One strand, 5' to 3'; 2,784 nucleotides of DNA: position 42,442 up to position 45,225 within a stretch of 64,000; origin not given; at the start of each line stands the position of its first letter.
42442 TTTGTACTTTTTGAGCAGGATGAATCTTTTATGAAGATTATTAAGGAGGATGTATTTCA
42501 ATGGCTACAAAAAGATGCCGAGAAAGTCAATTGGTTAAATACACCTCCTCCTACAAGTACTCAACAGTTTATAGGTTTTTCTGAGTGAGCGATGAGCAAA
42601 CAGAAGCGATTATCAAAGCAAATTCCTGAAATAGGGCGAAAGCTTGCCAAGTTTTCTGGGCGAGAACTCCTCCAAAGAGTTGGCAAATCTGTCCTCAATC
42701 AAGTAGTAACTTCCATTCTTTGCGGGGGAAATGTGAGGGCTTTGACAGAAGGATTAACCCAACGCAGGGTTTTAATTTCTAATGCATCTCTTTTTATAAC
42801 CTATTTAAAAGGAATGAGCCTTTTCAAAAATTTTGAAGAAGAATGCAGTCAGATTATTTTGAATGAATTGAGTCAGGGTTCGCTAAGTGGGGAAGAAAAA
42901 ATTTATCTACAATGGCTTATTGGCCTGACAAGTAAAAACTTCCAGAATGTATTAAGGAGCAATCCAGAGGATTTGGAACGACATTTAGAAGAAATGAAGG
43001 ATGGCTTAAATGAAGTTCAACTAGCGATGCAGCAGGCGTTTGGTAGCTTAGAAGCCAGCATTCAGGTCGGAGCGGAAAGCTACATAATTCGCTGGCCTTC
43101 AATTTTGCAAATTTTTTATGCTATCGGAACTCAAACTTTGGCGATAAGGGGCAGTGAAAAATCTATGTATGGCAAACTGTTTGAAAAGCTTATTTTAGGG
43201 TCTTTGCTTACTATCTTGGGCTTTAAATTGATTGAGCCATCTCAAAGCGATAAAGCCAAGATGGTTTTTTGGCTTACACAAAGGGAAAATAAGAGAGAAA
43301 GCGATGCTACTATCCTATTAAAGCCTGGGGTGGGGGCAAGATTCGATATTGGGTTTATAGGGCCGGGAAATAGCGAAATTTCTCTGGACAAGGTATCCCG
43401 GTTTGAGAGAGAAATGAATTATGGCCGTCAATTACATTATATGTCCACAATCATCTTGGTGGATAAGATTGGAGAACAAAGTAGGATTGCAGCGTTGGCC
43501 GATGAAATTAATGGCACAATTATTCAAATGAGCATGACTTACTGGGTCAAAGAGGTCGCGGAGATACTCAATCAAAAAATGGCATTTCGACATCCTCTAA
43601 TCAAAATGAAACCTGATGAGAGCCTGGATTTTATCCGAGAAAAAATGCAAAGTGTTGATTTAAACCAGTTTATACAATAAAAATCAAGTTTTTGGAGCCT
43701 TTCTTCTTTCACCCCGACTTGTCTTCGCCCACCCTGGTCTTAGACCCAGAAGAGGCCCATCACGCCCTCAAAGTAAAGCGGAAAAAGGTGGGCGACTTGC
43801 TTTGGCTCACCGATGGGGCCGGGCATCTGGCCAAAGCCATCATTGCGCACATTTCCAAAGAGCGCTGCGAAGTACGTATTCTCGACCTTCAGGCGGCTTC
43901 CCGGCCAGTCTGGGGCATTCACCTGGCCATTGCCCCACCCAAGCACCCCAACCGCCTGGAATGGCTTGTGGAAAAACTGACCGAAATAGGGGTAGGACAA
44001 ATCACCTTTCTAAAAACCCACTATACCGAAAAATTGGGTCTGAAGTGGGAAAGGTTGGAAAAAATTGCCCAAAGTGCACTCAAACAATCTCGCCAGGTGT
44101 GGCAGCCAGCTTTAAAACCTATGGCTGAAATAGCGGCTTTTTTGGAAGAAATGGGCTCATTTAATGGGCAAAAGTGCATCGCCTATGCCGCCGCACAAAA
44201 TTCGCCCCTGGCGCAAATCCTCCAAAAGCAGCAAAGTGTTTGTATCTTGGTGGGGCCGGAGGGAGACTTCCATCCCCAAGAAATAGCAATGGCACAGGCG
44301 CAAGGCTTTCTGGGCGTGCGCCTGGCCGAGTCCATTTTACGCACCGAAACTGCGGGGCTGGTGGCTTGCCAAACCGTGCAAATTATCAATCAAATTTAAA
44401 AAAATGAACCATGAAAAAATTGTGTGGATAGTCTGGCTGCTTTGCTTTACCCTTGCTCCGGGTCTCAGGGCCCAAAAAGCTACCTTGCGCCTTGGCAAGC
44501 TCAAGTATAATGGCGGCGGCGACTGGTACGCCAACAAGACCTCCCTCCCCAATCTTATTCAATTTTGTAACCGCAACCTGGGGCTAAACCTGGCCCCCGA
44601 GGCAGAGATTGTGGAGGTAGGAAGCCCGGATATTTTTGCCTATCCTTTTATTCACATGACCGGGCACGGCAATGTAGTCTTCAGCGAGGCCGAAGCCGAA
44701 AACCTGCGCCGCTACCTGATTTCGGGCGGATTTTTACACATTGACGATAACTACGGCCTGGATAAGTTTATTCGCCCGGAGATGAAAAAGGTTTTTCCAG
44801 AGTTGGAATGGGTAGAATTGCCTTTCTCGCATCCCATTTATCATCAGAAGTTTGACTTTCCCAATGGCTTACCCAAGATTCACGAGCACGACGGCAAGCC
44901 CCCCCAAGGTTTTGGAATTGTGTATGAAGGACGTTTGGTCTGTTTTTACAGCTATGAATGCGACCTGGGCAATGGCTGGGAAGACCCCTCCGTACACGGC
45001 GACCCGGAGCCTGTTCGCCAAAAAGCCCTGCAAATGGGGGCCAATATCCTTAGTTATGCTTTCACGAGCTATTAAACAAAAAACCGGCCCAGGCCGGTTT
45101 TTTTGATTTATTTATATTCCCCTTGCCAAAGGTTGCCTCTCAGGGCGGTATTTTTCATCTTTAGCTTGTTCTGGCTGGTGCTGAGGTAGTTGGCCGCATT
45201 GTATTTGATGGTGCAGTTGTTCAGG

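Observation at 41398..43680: Low-GC orphan restriction-modification module with an uncharacterised nuclease candidate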

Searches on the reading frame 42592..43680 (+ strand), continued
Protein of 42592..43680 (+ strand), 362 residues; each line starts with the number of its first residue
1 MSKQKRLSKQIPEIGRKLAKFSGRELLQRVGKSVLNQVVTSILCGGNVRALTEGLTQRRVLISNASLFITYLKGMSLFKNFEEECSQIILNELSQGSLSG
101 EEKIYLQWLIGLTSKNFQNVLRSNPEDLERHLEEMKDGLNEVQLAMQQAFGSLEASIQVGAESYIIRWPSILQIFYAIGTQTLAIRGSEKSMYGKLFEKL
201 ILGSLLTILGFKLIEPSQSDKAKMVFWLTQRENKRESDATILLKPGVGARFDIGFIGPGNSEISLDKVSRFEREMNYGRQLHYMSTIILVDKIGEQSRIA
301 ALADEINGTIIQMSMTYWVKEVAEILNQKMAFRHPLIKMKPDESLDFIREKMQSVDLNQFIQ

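Call 39: find_encoding_contigs(protein=P0022, flank=6000, max_places=2)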
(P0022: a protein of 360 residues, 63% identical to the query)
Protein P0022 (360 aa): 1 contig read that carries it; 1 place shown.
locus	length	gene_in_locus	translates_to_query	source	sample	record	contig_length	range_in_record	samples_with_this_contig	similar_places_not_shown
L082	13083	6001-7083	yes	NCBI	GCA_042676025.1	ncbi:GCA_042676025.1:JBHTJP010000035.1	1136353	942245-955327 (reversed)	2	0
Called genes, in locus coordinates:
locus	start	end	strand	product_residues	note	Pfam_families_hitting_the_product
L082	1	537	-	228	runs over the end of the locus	PF00005:ABC_tran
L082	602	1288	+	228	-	PF00657:Lipase_GDSL, PF04311:DUF459 (faint), PF13472:Lipase_GDSL_2, PF14606:Lipase_GDSL_3 (weak)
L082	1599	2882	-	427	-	PF13599:Pentapeptide_4 (faint)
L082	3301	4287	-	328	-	-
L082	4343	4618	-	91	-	PF12728:HTH_17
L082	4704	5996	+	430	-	PF03602:Cons_hypoth95 (faint), PF01555:N6_N4_Mtase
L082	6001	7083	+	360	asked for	PF09516:RE_CfrBI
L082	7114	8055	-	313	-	-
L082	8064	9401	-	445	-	PF13102:Phage_int_SAM_5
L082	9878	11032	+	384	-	PF07396:Porin_O_P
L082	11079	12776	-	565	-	PF01266:DAO (faint), PF07992:Pyr_redox_2, PF13450:NAD_binding_8 (faint), PF13738:Pyr_redox_3 (weak), PF00070:Pyr_redox, PF02852:Pyr_redox_dim, PF00581:Rhodanese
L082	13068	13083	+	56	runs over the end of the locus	-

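Call 40: find_encoding_contigs(protein=P0004, flank=6000, max_places=2)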
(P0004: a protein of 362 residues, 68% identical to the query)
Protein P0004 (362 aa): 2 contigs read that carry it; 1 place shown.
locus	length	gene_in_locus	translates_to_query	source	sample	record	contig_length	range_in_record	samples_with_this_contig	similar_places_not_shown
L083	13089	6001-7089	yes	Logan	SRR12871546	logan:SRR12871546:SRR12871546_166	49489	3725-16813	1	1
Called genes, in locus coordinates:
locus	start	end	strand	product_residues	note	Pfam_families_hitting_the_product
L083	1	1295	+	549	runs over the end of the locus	PF07690:MFS_1, PF00854:PTR2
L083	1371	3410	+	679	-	PF03169:OPT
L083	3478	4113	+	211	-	PF03190:Thioredox_DsbH, PF13098:Thioredoxin_2, PF13899:Thioredoxin_7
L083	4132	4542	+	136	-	-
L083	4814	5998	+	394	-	PF03602:Cons_hypoth95 (faint), PF01555:N6_N4_Mtase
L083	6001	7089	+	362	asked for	PF09516:RE_CfrBI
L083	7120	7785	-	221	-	PF00534:Glycos_transf_1, PF13692:Glyco_trans_1_4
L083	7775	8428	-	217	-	PF13439:Glyco_transf_4, PF13579:Glyco_trans_4_4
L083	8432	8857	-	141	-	PF01467:CTP_transf_like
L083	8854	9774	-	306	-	PF01370:Epimerase, PF16363:GDP_Man_Dehyd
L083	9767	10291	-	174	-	PF13580:SIS_2, PF01380:SIS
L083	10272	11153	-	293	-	PF00294:PfkB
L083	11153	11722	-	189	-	PF13489:Methyltransf_23, PF02353:CMAS (faint), PF13649:Methyltransf_25, PF08241:Methyltransf_11, PF08242:Methyltransf_12, PF01739:CheR (weak), PF13847:Methyltransf_31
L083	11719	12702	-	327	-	-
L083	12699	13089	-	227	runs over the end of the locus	PF14602:Hexapep_2 (faint), PF00132:Hexapep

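Call 50: search_solved_structures(query=A1, max_evalue=10, show_alignments=3)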
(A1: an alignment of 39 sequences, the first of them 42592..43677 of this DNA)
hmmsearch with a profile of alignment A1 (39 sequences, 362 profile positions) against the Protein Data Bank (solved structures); distinct sequences matched with E-value up to 10: 0.

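Call 56: find_encoding_contigs(protein=window:42592-43680:+, flank=10000, max_places=3)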
Protein window:42592-43680:+ (362 aa): no gene with exactly this product is on record in the collection.

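Call 57: fold_search(model_id=the predicted structure, library=pdb)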
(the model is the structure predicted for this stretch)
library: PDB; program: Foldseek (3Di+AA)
matches with E <= 10: 475; with E <= 0.001: 0
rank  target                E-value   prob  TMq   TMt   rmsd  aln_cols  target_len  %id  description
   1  6xl1_A                9.7e-02  0.97  0.24  0.23   8.7       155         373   14  crystal structure of cA4-activated Card1(D294N) (released 2020-12-30)
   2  8xm6_A                2.2e-01  0.12  0.15  0.16  17.1       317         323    9  Cryo-EM structure of human ZnT1 WT, in the absence of zinc, determined in an outward-facing conformation (released 2024-10-30)
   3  4u7b_A                2.8e-01  0.09  0.14  0.14  28.2       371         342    9  Crystal structure of a pre-cleavage Mos1 transpososome (released 2015-02-11)
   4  8xmj_B                3.8e-01  0.08  0.13  0.14  17.5       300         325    8  Cryo-EM structure of human ZnT1 WT, in the presence of zinc, determined in heterogeneous conformations- one subunit in (released 2024-10-30)
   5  8j7x_A                4.2e-01  0.14  0.16  0.19  16.3       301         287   11  Cryo-EM structure of hZnT7DeltaHis-loop-Fab complex in zinc-unbound state, determined in outward-facing conformation (released 2023-09-20)
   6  6wxw_A                5.1e-01  0.33  0.23  0.23  16.5       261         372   10  crystal structure of apo Card1 (released 2020-12-30)
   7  7yo5_A                5.1e-01  0.11  0.13  0.06  21.9       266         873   12  Cryo-EM structure of RCK1 mutated human Slo1 apo (released 2024-03-06)
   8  1xmx                  6.9e-01  0.30  0.22  0.21  16.3       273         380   11  Crystal structure of protein VC1899 from Vibrio cholerae (released 2004-11-16)
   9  6hlo                  6.9e-01  0.06  0.15  0.13  21.3       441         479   12  Crystal structure of the Neurokinin 1 receptor in complex with the small molecule antagonist Aprepitant (released 2019-01-16)
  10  5tji                  7.2e-01  0.11  0.13  0.06  19.8       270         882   11  Ca2+ bound aplysia Slo1 (released 2016-12-28)
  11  3vqb_A                7.6e-01  0.20  0.12  0.26  12.9       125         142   10  HIV-1 IN core domain in complex with 6-fluoro-4H-1,3-benzodioxine-8-carboxylic acid (released 2013-01-30)
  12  6wan_F                8.8e-01  0.18  0.17  0.15  10.9       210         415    9  Structure of Acinetobacter baumannii Cap4 SAVED/CARF-domain containing receptor with the cyclic trinucleotide 3'3'3'-c (released 2020-06-17)
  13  8r7e_B                8.8e-01  0.04  0.13  0.07  22.9       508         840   11  MutSbeta bound to compound CHDI-00898647 in the canonical DNA-mismatch bound form (released 2024-11-27)
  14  8q3b_E                9.7e-01  0.33  0.22  0.34   8.8       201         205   10  The closed state of the ASFV apo-RNA polymerase (released 2024-02-14)
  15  1opr                  9.7e-01  0.10  0.14  0.22  21.8       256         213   11  THE CRYSTAL STRUCTURE OF THE OROTATE PHOSPHORIBOSYLTRANSFERASE COMPLEXED WITH OROTATE AND ALPHA-D-5-PHOSPHORIBOSYL-1-PYR (released 1996-01-06)
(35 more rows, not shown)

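Call 59: find_encoding_contigs(protein=P0100, flank=5000, max_places=1)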
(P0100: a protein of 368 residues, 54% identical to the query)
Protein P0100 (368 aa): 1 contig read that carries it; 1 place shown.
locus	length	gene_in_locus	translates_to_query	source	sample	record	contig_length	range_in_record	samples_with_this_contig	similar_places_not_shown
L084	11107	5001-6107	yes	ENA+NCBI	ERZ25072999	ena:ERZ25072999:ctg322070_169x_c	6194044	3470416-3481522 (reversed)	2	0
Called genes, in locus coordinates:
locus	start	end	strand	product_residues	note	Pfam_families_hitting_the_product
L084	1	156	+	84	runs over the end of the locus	-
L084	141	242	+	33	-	-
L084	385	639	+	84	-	PF05016:ParE_toxin (weak)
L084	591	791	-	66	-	-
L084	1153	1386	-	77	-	-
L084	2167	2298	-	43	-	-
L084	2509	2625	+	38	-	-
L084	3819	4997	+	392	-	PF01555:N6_N4_Mtase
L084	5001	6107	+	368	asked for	PF09516:RE_CfrBI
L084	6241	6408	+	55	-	-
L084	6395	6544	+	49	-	-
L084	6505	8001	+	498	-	PF00078:RVT_1, PF08388:GIIM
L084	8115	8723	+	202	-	-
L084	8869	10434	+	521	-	-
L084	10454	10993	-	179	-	-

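Call 60: find_encoding_contigs(protein=P0045, flank=5000, max_places=1)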
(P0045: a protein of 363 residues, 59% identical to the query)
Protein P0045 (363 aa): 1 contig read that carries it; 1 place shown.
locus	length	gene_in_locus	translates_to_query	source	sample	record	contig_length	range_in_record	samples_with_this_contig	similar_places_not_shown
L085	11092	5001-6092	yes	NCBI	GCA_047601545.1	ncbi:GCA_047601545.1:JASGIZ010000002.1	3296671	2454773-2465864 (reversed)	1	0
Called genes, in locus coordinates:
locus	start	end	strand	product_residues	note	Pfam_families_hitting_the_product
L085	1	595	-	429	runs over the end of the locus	PF05201:GlutR_N, PF01488:Shikimate_DH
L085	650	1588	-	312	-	PF12833:HTH_18, PF00165:HTH_AraC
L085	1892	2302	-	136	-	PF02566:OsmC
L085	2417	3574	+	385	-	PF00155:Aminotran_1_2, PF01053:Cys_Met_Meta_PP, PF00266:Aminotran_5 (weak), PF01041:DegT_DnrJ_EryC1 (weak)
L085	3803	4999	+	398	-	PF03602:Cons_hypoth95 (faint), PF01555:N6_N4_Mtase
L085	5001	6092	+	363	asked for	PF09516:RE_CfrBI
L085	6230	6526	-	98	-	PF13699:eCIS_core (weak)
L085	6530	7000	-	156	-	PF08534:Redoxin, PF00578:AhpC-TSA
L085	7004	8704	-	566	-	PF01551:Peptidase_M23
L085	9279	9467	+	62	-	-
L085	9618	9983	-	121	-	-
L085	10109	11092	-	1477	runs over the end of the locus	-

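Call 61: find_encoding_contigs(protein=P0002, flank=5000, max_places=1)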
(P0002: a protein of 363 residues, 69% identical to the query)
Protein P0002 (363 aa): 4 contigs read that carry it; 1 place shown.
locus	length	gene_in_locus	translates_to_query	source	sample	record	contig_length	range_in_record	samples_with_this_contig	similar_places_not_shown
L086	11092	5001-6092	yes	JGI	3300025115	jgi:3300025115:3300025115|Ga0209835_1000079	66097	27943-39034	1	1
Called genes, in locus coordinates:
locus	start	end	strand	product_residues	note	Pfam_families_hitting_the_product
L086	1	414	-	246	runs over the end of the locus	PF18306:LDcluster4, PF03641:Lysine_decarbox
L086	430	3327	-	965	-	PF00005:ABC_tran (faint), PF02463:SMC_N (faint), PF03193:RsgA_GTPase (faint), PF13175:AAA_15 (faint), PF13191:AAA_16 (faint), PF13555:AAA_29 (faint), PF17760:UvrA_inter, PF17755:UvrA_DNA-bind, +4 more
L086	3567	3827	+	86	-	PF01381:HTH_3, PF13443:HTH_26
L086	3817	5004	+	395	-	PF03602:Cons_hypoth95 (faint), PF01555:N6_N4_Mtase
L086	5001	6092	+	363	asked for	PF09516:RE_CfrBI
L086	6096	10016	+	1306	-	PF18962:Por_Secre_tail (weak)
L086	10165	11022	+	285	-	PF00491:Arginase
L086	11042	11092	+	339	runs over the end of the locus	PF01916:DS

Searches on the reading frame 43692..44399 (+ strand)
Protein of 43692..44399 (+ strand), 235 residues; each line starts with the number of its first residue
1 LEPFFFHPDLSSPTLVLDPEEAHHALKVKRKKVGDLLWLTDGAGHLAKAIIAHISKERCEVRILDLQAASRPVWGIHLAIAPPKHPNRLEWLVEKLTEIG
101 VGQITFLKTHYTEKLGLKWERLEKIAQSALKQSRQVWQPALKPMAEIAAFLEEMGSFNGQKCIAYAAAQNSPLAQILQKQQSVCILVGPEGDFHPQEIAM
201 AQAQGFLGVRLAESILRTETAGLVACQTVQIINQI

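Call 3: search_protein_families(library=pfam, proteins=[window:43692-44399:+], max_evalue=0.1)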
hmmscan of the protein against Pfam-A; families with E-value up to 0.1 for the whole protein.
window:43692-44399:+ (235 aa): 2 families
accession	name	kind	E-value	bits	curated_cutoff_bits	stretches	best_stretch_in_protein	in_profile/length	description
PF04452.19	Methyltrans_RNA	-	1e-39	136.2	23.9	1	75-230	6-165/165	RNA methyltransferase domain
PF20260.4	PUA_4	-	8.8e-14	51.8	23.9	1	17-64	1-48/48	RNA methyltransferase PUA domain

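Call 69: find_related_loci(query=window:43692-44396:+, collection=metagenome_contigs, flank=6000)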
Query window:43692-44396:+ (235 aa) in metagenome_contigs; peptide patterns used: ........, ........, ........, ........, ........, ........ (x = any residue, [..] = any of these).
145 stretches matched a pattern, but none encodes a relative of the query by tblastn (E <= 1e-3).

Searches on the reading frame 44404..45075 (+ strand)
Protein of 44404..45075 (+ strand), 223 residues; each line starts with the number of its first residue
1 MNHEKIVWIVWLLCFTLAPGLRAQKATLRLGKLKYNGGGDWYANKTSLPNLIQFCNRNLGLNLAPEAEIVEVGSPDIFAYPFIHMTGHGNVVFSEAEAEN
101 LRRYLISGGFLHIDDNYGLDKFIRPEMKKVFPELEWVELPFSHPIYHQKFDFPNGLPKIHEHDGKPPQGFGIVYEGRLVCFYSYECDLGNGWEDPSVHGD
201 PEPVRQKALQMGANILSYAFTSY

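Call 3: search_protein_families(library=pfam, proteins=[window:44404-45075:+], max_evalue=0.1)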
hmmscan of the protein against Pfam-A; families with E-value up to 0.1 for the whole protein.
window:44404-45075:+ (223 aa): 1 family
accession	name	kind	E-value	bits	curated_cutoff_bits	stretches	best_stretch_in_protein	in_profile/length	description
PF13709.12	DUF4159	-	1.3e-73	247.2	25.9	1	29-220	1-202/202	Domain of unknown function (DUF4159)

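Call 29: find_related_loci(query=window:44404-45072:+, collection=genome_contigs, flank=8000)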
Query window:44404-45072:+ (223 aa) in genome_contigs; peptide patterns used: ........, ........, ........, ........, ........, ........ (x = any residue, [..] = any of these).
599 stretches matched a pattern (row limit reached: there are more); 588 encode a relative of the query (tblastn E <= 1e-3); the best 80 are kept; 80 distinct loci.
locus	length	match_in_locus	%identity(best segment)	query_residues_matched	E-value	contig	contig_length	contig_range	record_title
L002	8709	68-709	79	10-223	2e-118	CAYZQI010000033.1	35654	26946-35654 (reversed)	MAG TPA_asm: uncultured Cytophagaceae bacterium isolate SRP141376_co5_355 genome assembly, contig: NODE_2693_length_3565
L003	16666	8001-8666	74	2-223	2e-117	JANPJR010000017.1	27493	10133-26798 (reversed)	MAG: Cytophagales bacterium isolate VAR_61_metabat_367 VAR_61_k141_163775, whole genome shotgun sequence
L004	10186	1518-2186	71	1-223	2e-115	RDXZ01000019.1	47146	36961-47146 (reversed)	MAG: Bacteroidetes bacterium isolate PH2015_09S_30_10 PH2015_09S_scaffold_44, whole genome shotgun sequence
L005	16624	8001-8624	78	16-223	7e-115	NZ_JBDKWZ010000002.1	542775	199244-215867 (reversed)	Rapidithrix thailandica strain JCM 23209 contig2, whole genome shotgun sequence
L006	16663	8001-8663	73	2-222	4e-114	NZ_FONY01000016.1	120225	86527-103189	Thermoflexibacter ruber strain GEY, DSM 9560, whole genome shotgun sequence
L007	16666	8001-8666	73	1-222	1e-112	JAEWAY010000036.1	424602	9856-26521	MAG: Bacteroidetes bacterium isolate OH_PBB_231 k127_1642252, whole genome shotgun sequence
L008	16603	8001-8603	77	23-223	1e-112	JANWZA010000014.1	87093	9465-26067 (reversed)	MAG: Microscillaceae bacterium isolate SKYG84 k141_294710, whole genome shotgun sequence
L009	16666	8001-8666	71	1-223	1e-112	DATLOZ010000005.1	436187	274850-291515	MAG TPA_asm: Cytophagaceae bacterium isolate SMAG_U13839 k141_2762300, whole genome shotgun sequence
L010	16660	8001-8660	73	1-223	8e-112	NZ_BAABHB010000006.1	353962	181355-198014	Nibrella viscosa strain JCM 17925 sequence06, whole genome shotgun sequence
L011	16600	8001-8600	77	23-222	7e-112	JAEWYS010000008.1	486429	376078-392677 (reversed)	MAG: Bacteroidetes bacterium isolate OH_SFB_18 k127_470346, whole genome shotgun sequence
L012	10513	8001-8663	73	6-222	9e-112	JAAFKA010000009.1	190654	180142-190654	MAG: Cytophagales bacterium isolate bin6.concoct.b1b2b5.025 WN_Cytophagales_1_scaffold_9, whole genome shotgun sequence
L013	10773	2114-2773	71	1-223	3e-111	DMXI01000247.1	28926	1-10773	MAG TPA_asm: Microscillaceae bacterium isolate UBA11690 contig_4104, whole genome shotgun sequence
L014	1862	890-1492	78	23-223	5e-118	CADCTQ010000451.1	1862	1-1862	MAG: uncultured Cytophagales bacterium isolate AVDCRST_MAG56 genome assembly, contig: NODE4575, whole genome shotgun seq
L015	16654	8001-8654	72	4-222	4e-111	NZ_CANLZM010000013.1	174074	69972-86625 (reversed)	Uncultured Pontibacter sp. isolate 4-1420.fasta NODE_13, whole genome shotgun sequence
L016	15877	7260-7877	74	17-222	2e-110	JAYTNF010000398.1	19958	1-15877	MAG: Cytophagales bacterium isolate GFS_3882 GFS_3882_397, whole genome shotgun sequence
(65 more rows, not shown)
